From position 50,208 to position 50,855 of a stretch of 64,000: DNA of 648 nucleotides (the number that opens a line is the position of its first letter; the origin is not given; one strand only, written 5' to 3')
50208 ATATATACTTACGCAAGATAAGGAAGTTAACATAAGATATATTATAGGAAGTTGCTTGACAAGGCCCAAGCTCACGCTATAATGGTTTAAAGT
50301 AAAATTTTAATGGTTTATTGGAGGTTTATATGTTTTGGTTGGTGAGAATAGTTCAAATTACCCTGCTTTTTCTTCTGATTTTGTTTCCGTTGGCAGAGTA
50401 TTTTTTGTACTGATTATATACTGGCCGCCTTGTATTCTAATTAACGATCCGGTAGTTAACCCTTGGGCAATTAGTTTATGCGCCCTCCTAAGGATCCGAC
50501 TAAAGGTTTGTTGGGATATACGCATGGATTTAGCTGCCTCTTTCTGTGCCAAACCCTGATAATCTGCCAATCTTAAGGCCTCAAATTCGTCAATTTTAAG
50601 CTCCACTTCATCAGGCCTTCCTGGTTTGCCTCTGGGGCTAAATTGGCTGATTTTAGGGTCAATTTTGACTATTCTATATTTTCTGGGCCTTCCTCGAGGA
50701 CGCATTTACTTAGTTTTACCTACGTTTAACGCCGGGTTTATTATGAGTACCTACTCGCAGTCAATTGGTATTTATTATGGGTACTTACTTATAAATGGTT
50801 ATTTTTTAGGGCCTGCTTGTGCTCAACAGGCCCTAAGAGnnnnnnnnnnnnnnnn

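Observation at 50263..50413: Perfect promoter plus strong SD driving a 27-aa hydrophobic peptide antisense to the DUF134 regulator gene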

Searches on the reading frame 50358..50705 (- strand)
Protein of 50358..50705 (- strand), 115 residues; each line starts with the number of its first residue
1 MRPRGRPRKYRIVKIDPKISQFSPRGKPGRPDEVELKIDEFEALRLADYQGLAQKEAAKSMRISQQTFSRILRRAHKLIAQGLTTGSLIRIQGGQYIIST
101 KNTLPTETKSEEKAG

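Call 8: search_protein_families(library=pfam, proteins=[window:50358-50705:-], max_evalue=0.01)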
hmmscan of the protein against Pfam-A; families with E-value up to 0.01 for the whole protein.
window:50358-50705:- (115 aa): 8 families
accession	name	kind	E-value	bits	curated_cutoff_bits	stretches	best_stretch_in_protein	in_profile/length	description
PF02001.22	DUF134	-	1.7e-25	89.8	27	1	1-98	1-97/98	Protein of unknown function DUF134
PF04545.22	Sigma70_r4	-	6.4e-05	22.8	24.1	1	40-75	9-44/50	Sigma-70, region 4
PF08281.18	Sigma70_r4_2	-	0.00013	22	25.7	1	35-75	10-50/54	Sigma-70, region 4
PF13384.12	HTH_23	-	0.00034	20.8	24.6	1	42-74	9-40/50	Homeodomain-like domain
PF12802.13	MarR_2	-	0.0037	17.8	27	1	47-77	15-46/61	MarR family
PF13518.12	HTH_28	-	0.0041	17.6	25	1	42-75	4-36/52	Helix-turn-helix domain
PF13551.12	HTH_29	-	0.0061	17.1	28.1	1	50-77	10-38/64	Winged helix-turn helix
PF20432.4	Xre-like-HTH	-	0.0089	16.7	25.8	0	43-77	15-48/63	Antitoxin Xre-like helix-turn-helix domain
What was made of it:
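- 50358..50705 (-): DUF134 (PF02001) small helix-turn-helix protein gene, convergent with the peptide gene. It is linked to dif across Omnitrophota. Pfam E 1.7e-25 (call 8).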

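Call 11: find_encoding_contigs(protein=window:50358-50705:-, flank=10000, max_places=10)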
Protein window:50358-50705:- (115 aa): 1 contig read that carries it; 1 place shown.
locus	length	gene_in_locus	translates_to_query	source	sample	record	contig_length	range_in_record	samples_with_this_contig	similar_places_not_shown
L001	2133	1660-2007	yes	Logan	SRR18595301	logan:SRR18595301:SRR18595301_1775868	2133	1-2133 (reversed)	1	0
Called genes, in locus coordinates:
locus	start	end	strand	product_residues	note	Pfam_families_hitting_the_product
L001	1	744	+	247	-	?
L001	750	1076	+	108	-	PF09685:MamF_MmsF (weak)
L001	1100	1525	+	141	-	-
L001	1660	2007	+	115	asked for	PF02001:DUF134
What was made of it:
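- Tried and rejected: Source contig. find_encoding_contigs returned only a 2.1-kb copy of the same sequence (call 11).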

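Call 12: find_related_loci(query=window:50358-50705:-, collection=genome_contigs, flank=4000)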
Query window:50358-50705:- (115 aa) in genome_contigs; peptide patterns used: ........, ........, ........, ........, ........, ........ (x = any residue, [..] = any of these).
338 stretches matched a pattern; 67 encode a relative of the query (tblastn E <= 1e-3); 67 distinct loci.
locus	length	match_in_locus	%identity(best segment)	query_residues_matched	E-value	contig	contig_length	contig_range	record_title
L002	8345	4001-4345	93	1-115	4e-69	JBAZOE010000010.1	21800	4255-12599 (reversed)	MAG: Candidatus Omnitrophota bacterium isolate SO_2017_LW4_87 scaffold_4833_c1_LW137-91_2017, whole genome shotgun seque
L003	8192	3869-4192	97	1-108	2e-66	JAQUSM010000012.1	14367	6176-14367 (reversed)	MAG: Candidatus Omnitrophota bacterium isolate STD1_97 NODE_10649_length_14367_cov_4.536166_Sandtown_D1, whole genome sh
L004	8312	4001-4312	92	1-104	4e-61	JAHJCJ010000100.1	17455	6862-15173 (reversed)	MAG: Candidatus Omnitrophota bacterium isolate Modern_marine.mb.300 Modern_marine.mb.300_k141_2160090, whole genome shot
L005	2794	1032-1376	82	1-115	4e-61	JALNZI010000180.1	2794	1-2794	MAG: Candidatus Omnitrophota bacterium isolate SO_2017_LW1 bin 10 NODE_49137_length_2794_cov_1.051744_LW64-88_2017, whol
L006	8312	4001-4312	89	1-104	3e-60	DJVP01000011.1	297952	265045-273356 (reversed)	MAG TPA_asm: Candidatus Omnitrophica bacterium UBA6253 UBA6253_contig_24623, whole genome shotgun sequence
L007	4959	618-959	82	1-114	2e-60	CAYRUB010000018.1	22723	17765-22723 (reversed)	MAG TPA_asm: uncultured Planctomycetales bacterium isolate binchicken_co220_28 genome assembly, contig: NODE_1373_length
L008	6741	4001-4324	88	1-108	6e-60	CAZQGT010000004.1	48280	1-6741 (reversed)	MAG TPA_asm: uncultured Planctomycetales bacterium isolate SRP178699_co1_559 genome assembly, contig: NODE_638_length_48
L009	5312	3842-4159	87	1-107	2e-59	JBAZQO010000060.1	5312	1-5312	MAG: Candidatus Omnitrophota bacterium isolate SO_2017_SWC_55 scaffold_13088_c1_LP-4_2017, whole genome shotgun sequence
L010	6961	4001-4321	87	1-106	7e-59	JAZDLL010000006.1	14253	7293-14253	MAG: Candidatus Omnitrophota bacterium isolate MEGAHIT-group-0.593 k141_15976917, whole genome shotgun sequence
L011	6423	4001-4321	86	1-106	7e-58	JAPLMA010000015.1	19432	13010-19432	MAG: Candidatus Omnitrophota bacterium isolate LacPavin_0920_WC70_MAG_40_20 LacPavin_0920_WC70_scaffold_481898, whole ge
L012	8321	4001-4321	84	1-105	6e-57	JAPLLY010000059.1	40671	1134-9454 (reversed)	MAG: Candidatus Omnitrophota bacterium isolate LacPavin_0419_WC90_MAG_41_16 LacPavin_0419_WC90_scaffold_20447, whole gen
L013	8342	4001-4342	80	1-113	3e-57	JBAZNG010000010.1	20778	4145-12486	MAG: Candidatus Omnitrophota bacterium isolate SO_2017_LW4_61 scaffold_5134_c1_LW137-91_2017, whole genome shotgun seque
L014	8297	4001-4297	94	7-105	1e-56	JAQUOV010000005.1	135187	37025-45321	MAG: Candidatus Omnitrophota bacterium isolate STD1_209 NODE_237_length_135187_cov_9.696128_Sandtown_D1, whole genome sh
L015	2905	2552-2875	81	1-107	9e-57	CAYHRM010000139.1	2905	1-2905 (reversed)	MAG TPA_asm: uncultured Planctomycetales bacterium isolate ERP119705_co15_217 genome assembly, contig: NODE_51853_length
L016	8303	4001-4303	85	1-101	7e-57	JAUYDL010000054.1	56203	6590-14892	MAG: Candidatus Omnitrophota bacterium isolate C20_metabat.bin.26 C20_k141_585244, whole genome shotgun sequence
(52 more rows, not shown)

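Call 27: find_related_loci(query=window:50358-50705:-, collection=metagenome_contigs, flank=1500)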
Query window:50358-50705:- (115 aa) in metagenome_contigs; peptide patterns used: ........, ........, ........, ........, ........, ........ (x = any residue, [..] = any of these).
535 stretches matched a pattern; 137 encode a relative of the query (tblastn E <= 1e-3); the best 80 are kept; 80 distinct loci.
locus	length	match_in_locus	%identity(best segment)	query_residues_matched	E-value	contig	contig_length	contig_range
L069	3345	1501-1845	93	1-115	2e-69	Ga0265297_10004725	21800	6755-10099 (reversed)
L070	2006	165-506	89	1-115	9e-65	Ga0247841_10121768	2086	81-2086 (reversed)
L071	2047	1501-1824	91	1-108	8e-64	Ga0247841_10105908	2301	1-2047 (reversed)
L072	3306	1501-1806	96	1-102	1e-62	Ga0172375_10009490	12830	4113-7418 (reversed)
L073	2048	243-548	96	1-102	5e-63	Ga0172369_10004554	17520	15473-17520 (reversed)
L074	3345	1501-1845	84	1-115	2e-62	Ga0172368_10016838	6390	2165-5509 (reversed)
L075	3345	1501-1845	84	1-115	2e-62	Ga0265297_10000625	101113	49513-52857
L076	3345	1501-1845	84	1-115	2e-62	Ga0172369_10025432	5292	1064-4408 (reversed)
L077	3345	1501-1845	84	1-115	3e-61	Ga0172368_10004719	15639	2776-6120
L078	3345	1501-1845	82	1-115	4e-61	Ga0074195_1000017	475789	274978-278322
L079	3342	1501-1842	82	1-114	9e-61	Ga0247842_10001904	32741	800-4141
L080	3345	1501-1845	84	1-115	7e-61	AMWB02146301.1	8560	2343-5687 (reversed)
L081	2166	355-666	89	1-104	1e-60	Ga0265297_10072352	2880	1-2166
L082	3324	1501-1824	87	1-108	2e-60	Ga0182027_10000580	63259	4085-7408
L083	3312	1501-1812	89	1-104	4e-60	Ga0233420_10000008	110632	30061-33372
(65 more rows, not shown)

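Call 43: search_protein_families(library=ncbifam, proteins=[window:50358-50705:-], max_evalue=1)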
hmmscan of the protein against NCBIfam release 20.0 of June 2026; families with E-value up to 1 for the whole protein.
window:50358-50705:- (115 aa): 20 families
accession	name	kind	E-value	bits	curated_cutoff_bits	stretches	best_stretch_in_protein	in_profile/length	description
NF003257.0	PRK04217.1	equivalog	7e-17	61.6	115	1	2-98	7-106/110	hypothetical protein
TIGR02937.1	sigma70-ECF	superfamily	8.4e-06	25.5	42.9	1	35-81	117-163/165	sigma-70 family RNA polymerase sigma factor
NF004113.0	PRK05602.1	equivalog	0.00033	20.3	208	1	42-83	160-201/211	RNA polymerase sigma factor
TIGR02959.1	SigZ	equivalog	0.00077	19.3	168.65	1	37-91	102-156/170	RNA polymerase sigma factor SigZ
NF012026.0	PRK15482.1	equivalog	0.0037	16.8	408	1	33-99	16-77/285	HTH-type transcriptional regulator MurR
NF033577.2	transpos_IS481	equivalog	0.0075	15.8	224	1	42-83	4-45/284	IS481 family transposase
NF007215.0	PRK09637.1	equivalog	0.014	15.4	212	1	40-82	111-153/181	RNA polymerase sigma factor SigZ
TIGR02950.1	SigM_subfam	subfamily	0.016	15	147.95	1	36-79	111-154/159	RNA polymerase sigma factor, SigM family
TIGR02980.1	SigBFG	subfamily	0.02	14.6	234.35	1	44-79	187-222/227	SigB/SigF/SigG family RNA polymerase sigma factor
TIGR02999.1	Sig-70_X6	subfamily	0.023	14.6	126.15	1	42-81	141-180/183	ECF-type sigma factor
NF041236.1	CAS_III-E_sigma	exception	0.027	14.4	100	1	47-82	168-203/206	type III-E CRISPR-associated RpoE-like sigma factor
NF033546.1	transpos_IS21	equivalog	0.041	13.4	160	1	45-75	2-32/294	IS21 family transposase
NF033545.0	transpos_IS630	equivalog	0.054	12.9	100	1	46-84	7-45/299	IS630 family transposase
NF053881.1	TransRegDeoRBac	equivalog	0.058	12.6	420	1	42-77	11-46/311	DNA-binding transcriptional repressor DeoR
NF007226.0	PRK09644.1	equivalog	0.059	13.4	199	1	36-80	110-154/166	RNA polymerase sigma factor SigM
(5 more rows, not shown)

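Call 64: search_solved_structures(query=window:50358-50705:-, max_evalue=1)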
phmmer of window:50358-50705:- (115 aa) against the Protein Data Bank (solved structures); distinct sequences matched with E-value up to 1: 3.
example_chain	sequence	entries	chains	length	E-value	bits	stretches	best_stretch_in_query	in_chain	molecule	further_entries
9l5r_L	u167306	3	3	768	0.05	17.3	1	14-77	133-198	Putative pre-mRNA splicing protein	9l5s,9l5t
5mqf_L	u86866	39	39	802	0.077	16.7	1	7-83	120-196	Cell division cycle 5-like protein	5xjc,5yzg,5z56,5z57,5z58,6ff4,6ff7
8ro0_L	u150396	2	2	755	0.17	15.6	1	17-85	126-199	Cell division cycle 5-like protein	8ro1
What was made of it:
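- Tried and rejected: The PDB holds no sequence relative of DUF134 (call 64).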
